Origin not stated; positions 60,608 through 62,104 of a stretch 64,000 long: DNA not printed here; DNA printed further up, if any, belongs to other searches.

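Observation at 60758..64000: Radical SAM/SPASM enzyme translationally coupled to a giant secreted QW-repeat/TSP3/SpvB-like protein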

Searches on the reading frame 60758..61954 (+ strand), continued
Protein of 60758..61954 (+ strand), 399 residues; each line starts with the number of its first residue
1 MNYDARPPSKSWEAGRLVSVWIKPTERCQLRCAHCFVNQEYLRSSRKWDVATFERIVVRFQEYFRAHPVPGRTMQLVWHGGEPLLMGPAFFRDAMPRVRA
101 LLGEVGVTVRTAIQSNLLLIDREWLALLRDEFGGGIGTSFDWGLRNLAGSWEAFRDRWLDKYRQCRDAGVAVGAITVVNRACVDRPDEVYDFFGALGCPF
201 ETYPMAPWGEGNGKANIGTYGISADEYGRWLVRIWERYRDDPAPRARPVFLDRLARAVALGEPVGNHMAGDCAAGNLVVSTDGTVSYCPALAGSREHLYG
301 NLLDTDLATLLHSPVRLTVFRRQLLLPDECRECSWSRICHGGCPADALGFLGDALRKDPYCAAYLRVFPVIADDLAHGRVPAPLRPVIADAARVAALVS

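Call 28: search_protein_families(library=pfam, proteins=[L001:1995-7382:+, L001:7382-8830:+, L005:5632-6537:+, L005:7740-7949:+, L005:7913-9196:+, L006:4314-6317:+, L018:3746-4672:+, L017:2529-3365:+], max_evalue=0.01)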
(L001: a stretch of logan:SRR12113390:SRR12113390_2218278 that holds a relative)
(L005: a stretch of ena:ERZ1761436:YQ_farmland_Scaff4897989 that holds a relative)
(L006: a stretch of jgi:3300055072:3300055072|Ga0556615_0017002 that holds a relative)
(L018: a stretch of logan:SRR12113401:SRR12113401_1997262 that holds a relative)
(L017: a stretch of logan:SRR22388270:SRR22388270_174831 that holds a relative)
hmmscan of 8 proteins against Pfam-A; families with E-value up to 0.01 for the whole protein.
L001:1995-7382:+ (1796 aa): 4 families
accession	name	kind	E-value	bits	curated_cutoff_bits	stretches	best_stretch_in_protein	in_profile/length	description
PF05593.20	RHS_repeat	-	1.4e-58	194.7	22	9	1441-1470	1-30/38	RHS Repeat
PF13243.12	SQHop_cyclase_C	-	3.7e-06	26.6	26.1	0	234-299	161-228/319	Squalene-hopene cyclase C-terminal domain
PF12256.14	TcdB_toxin_midN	-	6.3e-05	22.8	24.8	1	853-905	113-167/181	Insecticide toxin TcdB middle/N-terminal region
PF03534.18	SpvB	-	8.9e-05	22.3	22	1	416-502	2-78/287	Salmonella virulence plasmid 65kDa B protein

L001:7382-8830:+ (483 aa): 12 families
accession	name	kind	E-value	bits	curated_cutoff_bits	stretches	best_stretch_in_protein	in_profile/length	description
PF13424.12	TPR_12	-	3.5e-62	207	30.1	8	194-266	3-76/77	Tetratricopeptide repeat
PF13374.12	TPR_10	-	2.6e-41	138.9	27.5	4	193-232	2-41/42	Tetratricopeptide repeat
PF24885.1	TPR_NPHP3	-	2.8e-33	115.7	100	3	204-308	110-214/239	Nephrocystin-3 TPR domain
PF17874.7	TPR_MalT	-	2.4e-25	90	45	3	233-345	78-187/336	MalT-like TPR region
PF07719.23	TPR_2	-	4.9e-17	61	27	0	195-222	3-30/34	Tetratricopeptide repeat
PF00515.34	TPR_1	-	2.4e-10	40.2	27.8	0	70-95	3-28/34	Tetratricopeptide repeat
PF13428.12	TPR_14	-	1.8e-06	28.5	23.5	0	240-267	6-33/44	Tetratricopeptide repeat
PF13181.12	TPR_8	-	9.1e-06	25.9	25.7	0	111-136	2-27/34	Tetratricopeptide repeat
PF24575.1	TPR_Slam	-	0.00027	21.8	35.2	0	158-196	53-91/104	Surface lipoprotein assembly modifier, N-terminal TPR repeats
PF13414.12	TPR_11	-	0.0003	20.8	26.8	0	75-96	1-22/42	TPR repeat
PF13176.12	TPR_7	-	0.0063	17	27.9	0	112-136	1-26/36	Tetratricopeptide repeat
PF21020.4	Spectrin_4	-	0.0081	16.8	24.2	0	202-267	29-91/100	Spectrin-like repeat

L005:5632-6537:+ (302 aa): 0 families

L005:7740-7949:+ (70 aa): 0 families

L005:7913-9196:+ (428 aa): 1 family
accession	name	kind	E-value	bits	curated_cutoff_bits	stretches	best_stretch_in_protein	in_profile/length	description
PF02624.21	YcaO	-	1.3e-48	166.5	25.7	1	71-397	6-324/325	YcaO cyclodehydratase, ATP-ad Mg2+-binding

L006:4314-6317:+ (668 aa): 1 family
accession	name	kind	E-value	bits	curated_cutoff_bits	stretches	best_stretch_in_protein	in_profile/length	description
PF02624.21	YcaO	-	8.1e-53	180.3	25.7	1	308-628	9-324/325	YcaO cyclodehydratase, ATP-ad Mg2+-binding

L018:3746-4672:+ (309 aa): 0 families

L017:2529-3365:+ (279 aa): 0 families

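Call 29: search_solved_structures(query=window:60758-61954:+, max_evalue=0.001)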
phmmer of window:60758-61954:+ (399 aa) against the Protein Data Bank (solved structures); distinct sequences matched with E-value up to 0.001: 4.
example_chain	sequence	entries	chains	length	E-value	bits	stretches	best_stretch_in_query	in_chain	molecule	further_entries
4k37_A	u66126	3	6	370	1.2e-18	70.3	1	19-369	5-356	Anaerobic sulfatase-maturating enzyme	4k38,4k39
4k36_A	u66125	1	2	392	1.3e-18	70.1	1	19-369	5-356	Anaerobic sulfatase-maturating enzyme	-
9gm3_A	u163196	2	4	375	6.6e-08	34.8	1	16-362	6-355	ChlB radical SAM domain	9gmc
6c8v_A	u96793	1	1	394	0.00012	24.1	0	315-363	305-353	Coenzyme PQQ synthesis protein E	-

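Call 41: find_homologous_proteins(query=L001:3243-5294:+, max_evalue=1e-10)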
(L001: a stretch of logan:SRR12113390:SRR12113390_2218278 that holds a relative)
Query L001:3243-5294:+ (684 aa): 3 proteins with E <= 1e-10 among 8000 candidates.
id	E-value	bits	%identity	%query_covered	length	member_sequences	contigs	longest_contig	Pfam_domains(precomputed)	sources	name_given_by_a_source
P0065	4.7e-167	576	44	100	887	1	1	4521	PF05593.20,PF03534.19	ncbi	-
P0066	1.1e-98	350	48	55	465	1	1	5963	PF03534.19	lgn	-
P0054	6.6e-59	218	46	40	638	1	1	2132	PF03534.19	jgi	jgi:hypothetical protein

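Call 42: find_encoding_contigs(protein=P0065, flank=10000, max_places=3)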
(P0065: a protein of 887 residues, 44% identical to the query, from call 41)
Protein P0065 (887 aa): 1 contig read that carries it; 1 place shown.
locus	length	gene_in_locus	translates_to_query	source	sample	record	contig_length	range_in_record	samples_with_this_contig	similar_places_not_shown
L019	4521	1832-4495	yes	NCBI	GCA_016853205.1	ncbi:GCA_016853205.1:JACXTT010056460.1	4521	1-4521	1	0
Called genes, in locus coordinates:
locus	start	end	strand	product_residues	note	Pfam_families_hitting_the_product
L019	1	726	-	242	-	?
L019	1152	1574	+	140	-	-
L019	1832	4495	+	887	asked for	PF03534:SpvB (faint), PF05593:RHS_repeat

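Call 43: find_encoding_contigs(protein=P0066, flank=10000, max_places=3)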
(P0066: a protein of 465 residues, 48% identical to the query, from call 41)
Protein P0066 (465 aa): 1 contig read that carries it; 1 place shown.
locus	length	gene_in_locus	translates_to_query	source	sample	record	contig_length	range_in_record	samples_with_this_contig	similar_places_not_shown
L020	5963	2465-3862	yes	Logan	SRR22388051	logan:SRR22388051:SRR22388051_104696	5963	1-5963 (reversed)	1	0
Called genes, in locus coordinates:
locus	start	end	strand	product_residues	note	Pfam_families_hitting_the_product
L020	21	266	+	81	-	-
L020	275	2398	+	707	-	PF02624:YcaO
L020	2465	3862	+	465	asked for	PF03534:SpvB (faint)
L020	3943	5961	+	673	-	?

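Call 47: search_solved_structures(query=A2, max_evalue=10)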
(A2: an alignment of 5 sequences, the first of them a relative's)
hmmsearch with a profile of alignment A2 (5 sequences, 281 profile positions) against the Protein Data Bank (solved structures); distinct sequences matched with E-value up to 10: 1.
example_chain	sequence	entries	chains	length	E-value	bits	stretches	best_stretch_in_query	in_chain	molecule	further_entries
3rxz_A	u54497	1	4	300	0.45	13.1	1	168-266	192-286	Polysaccharide deacetylase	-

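Call 54: search_protein_families(library=ncbifam, proteins=[L001:1995-7382:+, L001:7382-8830:+, L005:7913-9196:+, L006:4314-6317:+, L020:275-2395:+, L005:5632-6537:+, L018:3746-4672:+, L017:2-1297:+], max_evalue=0.01)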
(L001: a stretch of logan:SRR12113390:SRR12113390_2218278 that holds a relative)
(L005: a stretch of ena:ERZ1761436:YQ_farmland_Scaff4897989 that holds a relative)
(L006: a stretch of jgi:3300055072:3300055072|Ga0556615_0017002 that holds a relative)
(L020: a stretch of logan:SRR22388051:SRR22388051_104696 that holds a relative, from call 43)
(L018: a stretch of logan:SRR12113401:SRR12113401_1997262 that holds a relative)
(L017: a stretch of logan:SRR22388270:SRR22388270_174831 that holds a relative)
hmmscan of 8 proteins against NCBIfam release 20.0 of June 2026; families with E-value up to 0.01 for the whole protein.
L001:1995-7382:+ (1796 aa): 6 families
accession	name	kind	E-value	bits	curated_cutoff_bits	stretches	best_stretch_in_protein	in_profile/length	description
TIGR01643.1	YD_repeat_2x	repeat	1.5e-48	161.4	15.8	4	1441-1470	1-30/42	YD repeat-containing protein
NF041261.1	RHS_core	equivalog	1.7e-26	92.4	2000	4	1303-1480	539-707/1261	RHS element core protein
TIGR01787.1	squalene_cyclas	subfamily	5.2e-07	28.7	322.7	0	231-301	458-531/622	squalene/oxidosqualene cyclases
TIGR03696.1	Rhs_assc_core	domain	8.5e-06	26.2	32.5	1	1747-1786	33-68/76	RHS repeat-associated core domain-containing protein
TIGR03463.1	osq_cycl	subfamily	1e-05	24.1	851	0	237-301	482-548/634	2,3-oxidosqualene cyclase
TIGR01507.1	hopene_cyclase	equivalog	0.0002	19.9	431.1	0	31-84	475-531/640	squalene--hopene cyclase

L001:7382-8830:+ (483 aa): 3 families
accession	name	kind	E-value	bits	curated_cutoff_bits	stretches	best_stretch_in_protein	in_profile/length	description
NF040586.1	FxSxx_TPR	equivalog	6.2e-38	130.8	300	2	64-445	424-813/830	FxSxx-COOH system tetratricopeptide repeat protein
NF002725.1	PRK02603.1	equivalog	0.0003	20.8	143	0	158-265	40-143/173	photosystem I assembly protein Ycf3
NF003420.0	PRK04841.1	equivalog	0.0035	15.4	537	0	123-336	422-629/903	HTH-type transcriptional regulator MalT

L005:7913-9196:+ (428 aa): 3 families
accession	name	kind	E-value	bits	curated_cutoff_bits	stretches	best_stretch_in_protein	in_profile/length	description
TIGR03604.1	TOMM_cyclo_SagD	subfamily_domain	2e-52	178.3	219.25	1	74-428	8-377/377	thiazole/oxazole-forming peptide maturase, SagD family component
TIGR03266.1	methan_mark_1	equivalog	3.8e-19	68.9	365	1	134-409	109-374/376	YcaO-related McrA-glycine thioamidation protein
TIGR00702.1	TIGR00702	domain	9.6e-16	57.8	75.65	1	74-398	60-365/377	YcaO-type kinase domain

L006:4314-6317:+ (668 aa): 3 families
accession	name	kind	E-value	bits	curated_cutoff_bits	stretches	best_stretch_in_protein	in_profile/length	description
TIGR03604.1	TOMM_cyclo_SagD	subfamily_domain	1.2e-55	189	219.25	1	303-668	3-377/377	thiazole/oxazole-forming peptide maturase, SagD family component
TIGR03266.1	methan_mark_1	equivalog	4e-25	88.6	365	1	298-638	57-372/376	YcaO-related McrA-glycine thioamidation protein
TIGR00702.1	TIGR00702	domain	5e-13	48.9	75.65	1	305-628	57-364/377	YcaO-type kinase domain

L020:275-2395:+ (707 aa): 5 families
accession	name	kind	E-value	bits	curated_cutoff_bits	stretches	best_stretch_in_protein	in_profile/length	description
TIGR03604.1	TOMM_cyclo_SagD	subfamily_domain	2.3e-55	188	219.25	1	333-707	1-377/377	thiazole/oxazole-forming peptide maturase, SagD family component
TIGR03266.1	methan_mark_1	equivalog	3.7e-14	52.5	365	1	399-676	108-371/376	YcaO-related McrA-glycine thioamidation protein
TIGR00702.1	TIGR00702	domain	1.4e-08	34.2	75.65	1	405-667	115-364/377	YcaO-type kinase domain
TIGR03605.1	antibiot_sagB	domain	0.0011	18.5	78.4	1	74-199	41-169/173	SagB family peptide dehydrogenase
TIGR04511.1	SagB_rel_DH_2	exception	0.0074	15.4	240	0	72-190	232-355/380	putative peptide maturation dehydrogenase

L005:5632-6537:+ (302 aa): 0 families

L018:3746-4672:+ (309 aa): 0 families

L017:2-1297:+ (432 aa): 2 families
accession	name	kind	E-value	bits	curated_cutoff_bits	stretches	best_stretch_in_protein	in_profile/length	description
TIGR01643.1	YD_repeat_2x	repeat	3.8e-18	65.2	15.8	0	243-272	1-31/42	YD repeat-containing protein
TIGR03696.1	Rhs_assc_core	domain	0.0037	17.7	32.5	0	337-404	3-69/76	RHS repeat-associated core domain-containing protein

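Call 57: search_protein_representatives(protein=window:60758-61954:+)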
Query: 399 residues. Proteins with E-value up to 0.001 (for the whole library): 7593; up to 1e-10: 2342; up to 1e-30: 75. The best 150 are listed.
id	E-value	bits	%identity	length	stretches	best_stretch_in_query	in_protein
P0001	1.0e-259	877.7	92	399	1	1-399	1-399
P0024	3.5e-103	362.0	74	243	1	172-385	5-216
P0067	2.2e-41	158.4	82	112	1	10-91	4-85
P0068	5.3e-41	157.1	33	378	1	18-370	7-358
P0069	3.0e-40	154.6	33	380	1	20-372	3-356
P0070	7.5e-40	153.3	33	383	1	19-369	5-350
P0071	9.5e-40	153.0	32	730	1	20-369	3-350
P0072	1.9e-39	152.0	32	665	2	20-371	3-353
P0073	1.0e-38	149.6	29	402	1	19-371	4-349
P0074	3.6e-38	147.8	29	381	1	19-368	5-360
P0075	4.8e-38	147.4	33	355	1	16-371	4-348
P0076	1.4e-37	145.9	30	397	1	22-375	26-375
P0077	1.9e-37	145.4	30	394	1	22-376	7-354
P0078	4.2e-37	144.2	33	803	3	22-374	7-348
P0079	1.1e-36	142.9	32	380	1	18-344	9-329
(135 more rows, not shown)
